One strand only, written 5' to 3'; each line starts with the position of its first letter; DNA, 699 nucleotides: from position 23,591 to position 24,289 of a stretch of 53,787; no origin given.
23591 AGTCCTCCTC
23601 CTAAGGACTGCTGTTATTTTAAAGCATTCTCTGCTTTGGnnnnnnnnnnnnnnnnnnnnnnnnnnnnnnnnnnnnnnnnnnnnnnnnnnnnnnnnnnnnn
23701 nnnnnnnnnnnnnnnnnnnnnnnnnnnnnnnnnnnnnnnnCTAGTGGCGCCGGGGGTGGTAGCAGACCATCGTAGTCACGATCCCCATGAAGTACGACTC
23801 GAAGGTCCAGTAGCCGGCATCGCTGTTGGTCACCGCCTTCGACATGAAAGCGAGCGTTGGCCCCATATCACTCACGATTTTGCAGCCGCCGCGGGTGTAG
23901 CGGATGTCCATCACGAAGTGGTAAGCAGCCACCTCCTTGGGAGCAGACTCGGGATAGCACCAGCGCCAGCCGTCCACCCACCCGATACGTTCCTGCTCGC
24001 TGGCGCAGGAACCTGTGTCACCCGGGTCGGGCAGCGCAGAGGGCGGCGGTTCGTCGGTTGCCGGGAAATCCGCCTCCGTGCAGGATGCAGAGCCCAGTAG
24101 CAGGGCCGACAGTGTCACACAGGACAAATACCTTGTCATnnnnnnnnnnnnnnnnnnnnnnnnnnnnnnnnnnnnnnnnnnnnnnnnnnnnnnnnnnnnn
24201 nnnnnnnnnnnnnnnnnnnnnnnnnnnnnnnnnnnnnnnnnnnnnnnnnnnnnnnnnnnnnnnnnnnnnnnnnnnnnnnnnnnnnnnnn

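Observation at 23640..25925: Tandem pair of divergent [small lipoprotein <-> orphan pseudo-receiver] modules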

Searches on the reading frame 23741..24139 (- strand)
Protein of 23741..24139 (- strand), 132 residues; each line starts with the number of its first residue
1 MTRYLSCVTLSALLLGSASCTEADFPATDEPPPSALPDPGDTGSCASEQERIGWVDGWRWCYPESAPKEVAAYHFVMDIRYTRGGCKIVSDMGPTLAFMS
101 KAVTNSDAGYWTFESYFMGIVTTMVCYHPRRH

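Call 5: search_protein_families(library=pfam, proteins=[window:23741-24139:-], max_evalue=10)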
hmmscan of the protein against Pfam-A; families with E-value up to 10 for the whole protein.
window:23741-24139:- (132 aa): 0 families

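Call 6: search_protein_families(library=ncbifam, proteins=[window:23741-24139:-], max_evalue=10)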
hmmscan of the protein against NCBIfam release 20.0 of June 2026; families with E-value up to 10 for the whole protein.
window:23741-24139:- (132 aa): 0 families

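Call 10: list_cluster_members(proteins=[window:23741-24136:-, window:24299-24667:+, window:24926-25330:-, window:25526-25918:+, window:24290-24667:+, window:24926-25348:-, window:26135-27367:+, window:21907-23583:+])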
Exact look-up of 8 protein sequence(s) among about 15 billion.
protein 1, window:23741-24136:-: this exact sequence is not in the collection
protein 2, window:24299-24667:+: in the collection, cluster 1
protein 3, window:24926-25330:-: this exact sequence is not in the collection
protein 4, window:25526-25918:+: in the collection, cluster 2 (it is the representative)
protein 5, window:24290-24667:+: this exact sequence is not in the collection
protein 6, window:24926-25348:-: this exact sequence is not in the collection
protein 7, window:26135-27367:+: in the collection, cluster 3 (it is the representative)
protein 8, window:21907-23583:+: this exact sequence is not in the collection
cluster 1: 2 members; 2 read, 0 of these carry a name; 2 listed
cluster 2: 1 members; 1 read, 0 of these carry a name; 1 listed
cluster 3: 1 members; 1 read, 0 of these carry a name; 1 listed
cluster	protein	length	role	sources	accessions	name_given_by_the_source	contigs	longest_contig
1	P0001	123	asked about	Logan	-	-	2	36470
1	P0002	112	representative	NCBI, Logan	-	-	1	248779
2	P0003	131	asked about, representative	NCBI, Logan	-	-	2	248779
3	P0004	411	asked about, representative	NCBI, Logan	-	-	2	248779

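Call 18: find_encoding_contigs(protein=P0003, flank=6000, max_places=6)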
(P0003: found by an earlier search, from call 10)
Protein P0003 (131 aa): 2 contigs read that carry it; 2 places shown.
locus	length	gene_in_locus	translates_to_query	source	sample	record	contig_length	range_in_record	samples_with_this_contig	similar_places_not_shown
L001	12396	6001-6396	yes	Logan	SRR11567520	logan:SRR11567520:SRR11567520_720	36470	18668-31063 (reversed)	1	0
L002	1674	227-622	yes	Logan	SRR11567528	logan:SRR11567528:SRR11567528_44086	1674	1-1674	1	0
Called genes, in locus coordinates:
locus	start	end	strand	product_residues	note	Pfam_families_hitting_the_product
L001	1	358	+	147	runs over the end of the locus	-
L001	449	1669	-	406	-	PF13439:Glyco_transf_4, PF13579:Glyco_trans_4_4, PF00534:Glycos_transf_1, PF13692:Glyco_trans_1_4, PF13524:Glyco_trans_1_2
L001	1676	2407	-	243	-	PF01209:Ubie_methyltran (weak), PF13489:Methyltransf_23, PF07021:MetW (faint), PF13847:Methyltransf_31, PF08241:Methyltransf_11, PF08242:Methyltransf_12, PF13649:Methyltransf_25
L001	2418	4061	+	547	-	PF04055:Radical_SAM, PF16199:Radical_SAM_C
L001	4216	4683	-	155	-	-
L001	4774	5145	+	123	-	-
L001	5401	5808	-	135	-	-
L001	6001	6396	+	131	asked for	-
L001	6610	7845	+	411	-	PF00464:SHMT, PF00155:Aminotran_1_2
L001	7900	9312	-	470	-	PF00224:PK, PF03328:HpcH_HpaI (weak)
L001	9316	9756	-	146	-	-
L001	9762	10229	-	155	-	PF22811:Zn_ribbon_NrdR, PF03477:ATP-cone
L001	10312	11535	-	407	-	PF00091:Tubulin, PF12327:FtsZ_C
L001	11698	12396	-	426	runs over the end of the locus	PF11104:PilM_2 (faint), PF02491:SHS2_FTSA, PF06723:MreB_Mbl, PF14450:FtsA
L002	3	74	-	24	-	?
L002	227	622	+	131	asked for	-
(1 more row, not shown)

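Call 33: find_homologous_proteins(query=window:23741-24136:-, max_evalue=1)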
Query window:23741-24136:- (131 aa): 1 proteins with E <= 1 among 3 candidates.
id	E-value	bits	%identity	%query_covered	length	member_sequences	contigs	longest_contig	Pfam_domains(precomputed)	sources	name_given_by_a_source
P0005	1.1e-87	309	100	100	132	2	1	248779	-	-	-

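Call 39: find_related_loci(query=A2, collection=metagenome_contigs, flank=6000)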
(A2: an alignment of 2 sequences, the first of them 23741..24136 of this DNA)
Query A2 (131 aa) in metagenome_contigs; peptide patterns used: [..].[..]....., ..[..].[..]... (x = any residue, [..] = any of these).
119 stretches matched a pattern, but none encodes a relative of the query by tblastn (E <= 1e-3).

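Call 67: search_protein_families(library=padloc, proteins=[window:23744-24139:-], max_evalue=1)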
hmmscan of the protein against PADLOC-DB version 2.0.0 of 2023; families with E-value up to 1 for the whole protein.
window:23744-24139:- (132 aa): 0 families

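Call 71: predict_structure(protein=window:23744-24082:-)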
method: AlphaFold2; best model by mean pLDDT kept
length: 113 residues; sequences in the alignment: 1
mean_pLDDT: 43.6   pTM: 0.30
mean pLDDT of the five models: 43.6, 43.2, 41.7, 39.5, 37.6
residues with pLDDT >= 90: 0; 70-90: 0; 50-70: 22; < 50: 91
segments of 3 or more residues with pLDDT < 50: 1-24, 36-39, 47-68, 70-92, 95-104, 108-113
pLDDT, mean of each block of 10 residues (from residue 1): 33 36 50 52 51 39 45 38 44 47 46 36
secondary structure, 60 per line:
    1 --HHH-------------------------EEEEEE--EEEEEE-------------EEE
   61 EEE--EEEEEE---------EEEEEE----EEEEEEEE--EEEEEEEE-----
elements in order: E31-36 E39-44 E58-63 E66-71 E81-86 E91-98 E101-108

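Call 82: search_solved_structures(query=A7, max_evalue=10)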
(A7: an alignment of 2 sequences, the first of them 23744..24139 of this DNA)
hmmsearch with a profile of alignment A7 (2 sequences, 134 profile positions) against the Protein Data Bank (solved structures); distinct sequences matched with E-value up to 10: 3.
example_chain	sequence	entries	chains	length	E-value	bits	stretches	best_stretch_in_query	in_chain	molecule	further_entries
9ism_B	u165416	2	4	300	0.66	13.1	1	9-58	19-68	Methanol oxidation protein MxaJ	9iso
3gi8_C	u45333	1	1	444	1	12.5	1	74-108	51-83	Uncharacterized protein MJ0609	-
3gi9_C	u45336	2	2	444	1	12.5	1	74-108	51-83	Uncharacterized protein MJ0609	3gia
